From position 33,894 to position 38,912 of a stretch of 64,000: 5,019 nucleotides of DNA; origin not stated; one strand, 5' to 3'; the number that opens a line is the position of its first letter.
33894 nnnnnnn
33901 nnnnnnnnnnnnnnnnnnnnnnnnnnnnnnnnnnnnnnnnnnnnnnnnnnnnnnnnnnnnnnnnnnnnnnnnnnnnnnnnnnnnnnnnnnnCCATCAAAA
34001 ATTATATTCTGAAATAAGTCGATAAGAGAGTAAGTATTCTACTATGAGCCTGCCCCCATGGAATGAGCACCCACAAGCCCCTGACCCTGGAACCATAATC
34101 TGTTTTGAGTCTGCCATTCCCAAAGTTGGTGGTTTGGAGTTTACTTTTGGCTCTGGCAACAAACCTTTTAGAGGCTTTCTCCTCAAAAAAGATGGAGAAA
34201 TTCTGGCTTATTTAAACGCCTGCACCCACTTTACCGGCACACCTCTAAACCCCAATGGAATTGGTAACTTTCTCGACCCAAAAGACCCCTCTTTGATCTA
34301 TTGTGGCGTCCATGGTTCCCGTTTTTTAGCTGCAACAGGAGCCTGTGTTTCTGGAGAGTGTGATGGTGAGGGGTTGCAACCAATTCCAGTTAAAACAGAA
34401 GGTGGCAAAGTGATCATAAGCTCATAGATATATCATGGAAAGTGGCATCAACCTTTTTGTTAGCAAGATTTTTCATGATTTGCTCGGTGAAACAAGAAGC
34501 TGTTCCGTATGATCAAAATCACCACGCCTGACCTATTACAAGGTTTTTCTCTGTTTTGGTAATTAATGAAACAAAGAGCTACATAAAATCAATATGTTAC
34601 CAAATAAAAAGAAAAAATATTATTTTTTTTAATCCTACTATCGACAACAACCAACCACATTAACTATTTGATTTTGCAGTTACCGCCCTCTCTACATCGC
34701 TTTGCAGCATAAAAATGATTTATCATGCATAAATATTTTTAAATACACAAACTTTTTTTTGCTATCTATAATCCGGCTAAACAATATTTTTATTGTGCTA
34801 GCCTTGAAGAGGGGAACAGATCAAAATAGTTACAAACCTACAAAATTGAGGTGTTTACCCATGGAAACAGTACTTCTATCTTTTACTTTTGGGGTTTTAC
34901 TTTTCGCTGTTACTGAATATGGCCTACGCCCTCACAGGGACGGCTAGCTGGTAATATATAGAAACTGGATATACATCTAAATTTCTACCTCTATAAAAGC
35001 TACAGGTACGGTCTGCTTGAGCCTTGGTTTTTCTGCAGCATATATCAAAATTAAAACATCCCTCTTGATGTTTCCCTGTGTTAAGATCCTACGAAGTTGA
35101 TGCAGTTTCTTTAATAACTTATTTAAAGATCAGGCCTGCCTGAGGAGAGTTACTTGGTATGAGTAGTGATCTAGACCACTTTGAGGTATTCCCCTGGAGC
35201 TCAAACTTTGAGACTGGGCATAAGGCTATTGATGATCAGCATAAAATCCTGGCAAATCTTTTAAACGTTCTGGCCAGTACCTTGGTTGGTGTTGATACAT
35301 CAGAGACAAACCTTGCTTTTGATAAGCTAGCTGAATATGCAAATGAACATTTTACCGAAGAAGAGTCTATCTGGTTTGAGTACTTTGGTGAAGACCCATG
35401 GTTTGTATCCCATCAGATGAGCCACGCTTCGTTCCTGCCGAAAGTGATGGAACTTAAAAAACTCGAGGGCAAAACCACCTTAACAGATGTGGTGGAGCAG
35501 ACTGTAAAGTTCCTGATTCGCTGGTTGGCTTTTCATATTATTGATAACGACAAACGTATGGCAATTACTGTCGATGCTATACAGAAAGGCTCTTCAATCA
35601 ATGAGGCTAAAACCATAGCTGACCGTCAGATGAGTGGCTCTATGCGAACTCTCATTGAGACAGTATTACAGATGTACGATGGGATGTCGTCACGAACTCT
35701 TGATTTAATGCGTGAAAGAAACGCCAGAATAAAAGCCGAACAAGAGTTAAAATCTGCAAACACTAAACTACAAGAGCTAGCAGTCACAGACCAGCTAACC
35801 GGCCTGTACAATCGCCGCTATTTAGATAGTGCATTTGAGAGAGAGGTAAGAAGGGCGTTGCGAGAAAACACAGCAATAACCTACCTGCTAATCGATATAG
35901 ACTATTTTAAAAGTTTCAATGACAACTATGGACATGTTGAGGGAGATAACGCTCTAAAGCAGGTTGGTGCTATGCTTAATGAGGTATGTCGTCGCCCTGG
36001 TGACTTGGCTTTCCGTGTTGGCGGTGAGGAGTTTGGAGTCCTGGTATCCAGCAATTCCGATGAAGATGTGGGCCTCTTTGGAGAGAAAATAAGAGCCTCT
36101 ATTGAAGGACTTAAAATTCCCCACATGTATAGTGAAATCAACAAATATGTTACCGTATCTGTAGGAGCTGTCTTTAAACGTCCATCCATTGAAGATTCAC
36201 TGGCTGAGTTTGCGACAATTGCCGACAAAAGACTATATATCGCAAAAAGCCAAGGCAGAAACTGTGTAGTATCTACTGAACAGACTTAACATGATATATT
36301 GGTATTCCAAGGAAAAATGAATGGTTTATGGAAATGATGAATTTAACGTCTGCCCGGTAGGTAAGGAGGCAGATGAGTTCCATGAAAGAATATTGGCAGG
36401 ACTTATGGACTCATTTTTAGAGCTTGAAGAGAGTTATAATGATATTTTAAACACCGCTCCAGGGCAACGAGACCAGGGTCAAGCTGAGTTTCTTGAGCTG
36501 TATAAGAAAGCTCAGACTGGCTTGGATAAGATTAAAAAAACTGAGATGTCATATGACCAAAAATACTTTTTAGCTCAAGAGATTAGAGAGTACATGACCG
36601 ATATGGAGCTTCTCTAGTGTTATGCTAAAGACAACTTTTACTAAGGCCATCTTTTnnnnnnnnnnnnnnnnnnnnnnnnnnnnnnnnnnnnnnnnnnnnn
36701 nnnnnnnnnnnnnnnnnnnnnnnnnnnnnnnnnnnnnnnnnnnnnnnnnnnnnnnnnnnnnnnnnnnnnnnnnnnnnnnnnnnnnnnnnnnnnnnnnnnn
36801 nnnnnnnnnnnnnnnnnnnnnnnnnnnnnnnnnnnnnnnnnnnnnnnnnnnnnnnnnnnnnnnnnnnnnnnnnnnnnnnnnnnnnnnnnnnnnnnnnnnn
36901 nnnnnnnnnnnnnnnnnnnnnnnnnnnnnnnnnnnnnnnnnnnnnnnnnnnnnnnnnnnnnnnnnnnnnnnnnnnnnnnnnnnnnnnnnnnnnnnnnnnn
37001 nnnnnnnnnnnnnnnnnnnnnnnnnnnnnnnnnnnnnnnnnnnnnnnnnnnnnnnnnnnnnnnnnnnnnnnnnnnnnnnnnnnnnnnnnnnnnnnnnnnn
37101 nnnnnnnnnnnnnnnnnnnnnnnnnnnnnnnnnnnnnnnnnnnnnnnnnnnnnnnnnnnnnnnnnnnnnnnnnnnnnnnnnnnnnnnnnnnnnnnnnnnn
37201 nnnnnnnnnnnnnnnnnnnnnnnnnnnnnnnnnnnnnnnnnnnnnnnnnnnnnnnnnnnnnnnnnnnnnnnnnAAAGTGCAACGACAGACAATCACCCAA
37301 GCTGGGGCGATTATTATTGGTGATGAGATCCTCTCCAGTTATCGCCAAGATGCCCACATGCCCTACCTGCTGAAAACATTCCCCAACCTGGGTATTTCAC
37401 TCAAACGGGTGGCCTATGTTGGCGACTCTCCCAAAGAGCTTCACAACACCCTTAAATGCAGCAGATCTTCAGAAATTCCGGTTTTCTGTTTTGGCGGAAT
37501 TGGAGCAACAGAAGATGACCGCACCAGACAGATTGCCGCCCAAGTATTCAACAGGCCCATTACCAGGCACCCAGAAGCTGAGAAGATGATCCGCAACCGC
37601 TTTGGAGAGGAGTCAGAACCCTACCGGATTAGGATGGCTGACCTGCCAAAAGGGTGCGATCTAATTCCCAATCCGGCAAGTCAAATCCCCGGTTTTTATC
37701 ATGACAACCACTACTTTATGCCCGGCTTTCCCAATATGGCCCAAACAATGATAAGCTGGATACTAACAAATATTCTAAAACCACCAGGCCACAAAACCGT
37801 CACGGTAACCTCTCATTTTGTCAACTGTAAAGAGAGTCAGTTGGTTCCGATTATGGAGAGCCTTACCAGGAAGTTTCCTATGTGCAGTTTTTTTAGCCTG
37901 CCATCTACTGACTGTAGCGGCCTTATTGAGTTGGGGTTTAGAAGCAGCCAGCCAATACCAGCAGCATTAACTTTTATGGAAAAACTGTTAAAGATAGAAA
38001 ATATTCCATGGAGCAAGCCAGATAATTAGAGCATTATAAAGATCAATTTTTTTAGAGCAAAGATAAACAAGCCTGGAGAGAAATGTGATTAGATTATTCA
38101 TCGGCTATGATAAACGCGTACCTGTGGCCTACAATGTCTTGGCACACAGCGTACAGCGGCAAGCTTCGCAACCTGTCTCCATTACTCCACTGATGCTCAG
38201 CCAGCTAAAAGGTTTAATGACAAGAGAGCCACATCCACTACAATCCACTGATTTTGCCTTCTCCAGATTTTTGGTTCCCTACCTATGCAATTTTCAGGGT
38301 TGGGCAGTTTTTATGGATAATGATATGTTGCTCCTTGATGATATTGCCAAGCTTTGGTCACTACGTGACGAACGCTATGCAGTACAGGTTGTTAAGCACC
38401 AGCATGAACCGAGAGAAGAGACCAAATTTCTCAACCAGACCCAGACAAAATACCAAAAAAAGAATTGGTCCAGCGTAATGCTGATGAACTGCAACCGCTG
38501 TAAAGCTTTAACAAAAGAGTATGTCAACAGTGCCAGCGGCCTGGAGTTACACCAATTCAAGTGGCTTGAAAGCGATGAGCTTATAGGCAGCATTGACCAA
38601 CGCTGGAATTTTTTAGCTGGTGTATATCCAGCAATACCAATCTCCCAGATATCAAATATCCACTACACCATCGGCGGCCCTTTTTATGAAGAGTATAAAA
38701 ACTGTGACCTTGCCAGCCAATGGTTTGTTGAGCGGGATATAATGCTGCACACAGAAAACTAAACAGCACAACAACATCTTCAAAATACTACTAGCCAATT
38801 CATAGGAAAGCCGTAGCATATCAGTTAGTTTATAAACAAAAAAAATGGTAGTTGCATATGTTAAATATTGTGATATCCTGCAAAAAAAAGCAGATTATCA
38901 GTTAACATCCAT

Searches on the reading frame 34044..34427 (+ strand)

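Call 11: search_protein_families(library=pfam, proteins=[window:34044-34427:+], max_evalue=0.001)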
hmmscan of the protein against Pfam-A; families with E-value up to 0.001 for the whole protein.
window:34044-34427:+ (127 aa): 1 family
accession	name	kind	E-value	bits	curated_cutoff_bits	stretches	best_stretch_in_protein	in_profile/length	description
PF00355.32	Rieske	-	1.7e-05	25.1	20.3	1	46-107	28-81/88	Rieske [2Fe-2S] domain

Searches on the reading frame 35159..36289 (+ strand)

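Call 11: search_protein_families(library=pfam, proteins=[window:35159-36289:+], max_evalue=0.001)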
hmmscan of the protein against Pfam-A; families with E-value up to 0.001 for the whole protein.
window:35159-36289:+ (376 aa): 2 families
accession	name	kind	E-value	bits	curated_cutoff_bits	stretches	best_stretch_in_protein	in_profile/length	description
PF00990.26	GGDEF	-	7.2e-44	149.8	23.8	1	208-368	1-160/161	Diguanylate cyclase, GGDEF domain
PF01814.28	Hemerythrin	-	1.7e-08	35.4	25.3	1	20-132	2-121/127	Hemerythrin HHE cation binding domain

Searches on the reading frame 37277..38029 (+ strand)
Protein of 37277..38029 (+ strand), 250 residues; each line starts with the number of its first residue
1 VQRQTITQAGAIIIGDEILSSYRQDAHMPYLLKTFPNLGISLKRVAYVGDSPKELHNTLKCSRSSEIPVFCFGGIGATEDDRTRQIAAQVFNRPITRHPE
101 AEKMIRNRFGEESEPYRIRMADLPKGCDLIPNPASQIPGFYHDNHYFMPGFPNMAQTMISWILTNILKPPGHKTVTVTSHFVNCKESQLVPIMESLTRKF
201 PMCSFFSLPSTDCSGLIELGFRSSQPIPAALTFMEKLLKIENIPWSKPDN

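Call 3: search_protein_families(library=pfam, proteins=[window:37277-38029:+], max_evalue=0.01)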
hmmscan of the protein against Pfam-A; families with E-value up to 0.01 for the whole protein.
window:37277-38029:+ (250 aa): 1 family
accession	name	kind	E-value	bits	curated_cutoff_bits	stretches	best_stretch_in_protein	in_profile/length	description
PF00994.29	MoCF_biosynth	-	9e-24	84.3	26.6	1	11-167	2-142/144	Probable molybdopterin binding domain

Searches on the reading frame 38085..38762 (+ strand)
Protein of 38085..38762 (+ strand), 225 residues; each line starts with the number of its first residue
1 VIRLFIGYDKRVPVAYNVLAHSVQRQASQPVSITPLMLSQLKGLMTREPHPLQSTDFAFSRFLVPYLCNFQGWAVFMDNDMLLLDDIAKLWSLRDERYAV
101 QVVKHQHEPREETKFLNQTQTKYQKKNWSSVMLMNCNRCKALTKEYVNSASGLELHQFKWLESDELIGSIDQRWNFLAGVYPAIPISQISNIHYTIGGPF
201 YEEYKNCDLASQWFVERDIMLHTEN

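Call 3: search_protein_families(library=pfam, proteins=[window:38085-38762:+], max_evalue=0.01)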
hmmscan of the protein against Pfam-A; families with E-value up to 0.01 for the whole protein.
window:38085-38762:+ (225 aa): 1 family
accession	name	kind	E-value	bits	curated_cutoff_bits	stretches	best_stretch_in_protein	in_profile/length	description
PF01501.26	Glyco_transf_8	-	5.2e-06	26.7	24.3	1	47-149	75-182/253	Glycosyl transferase family 8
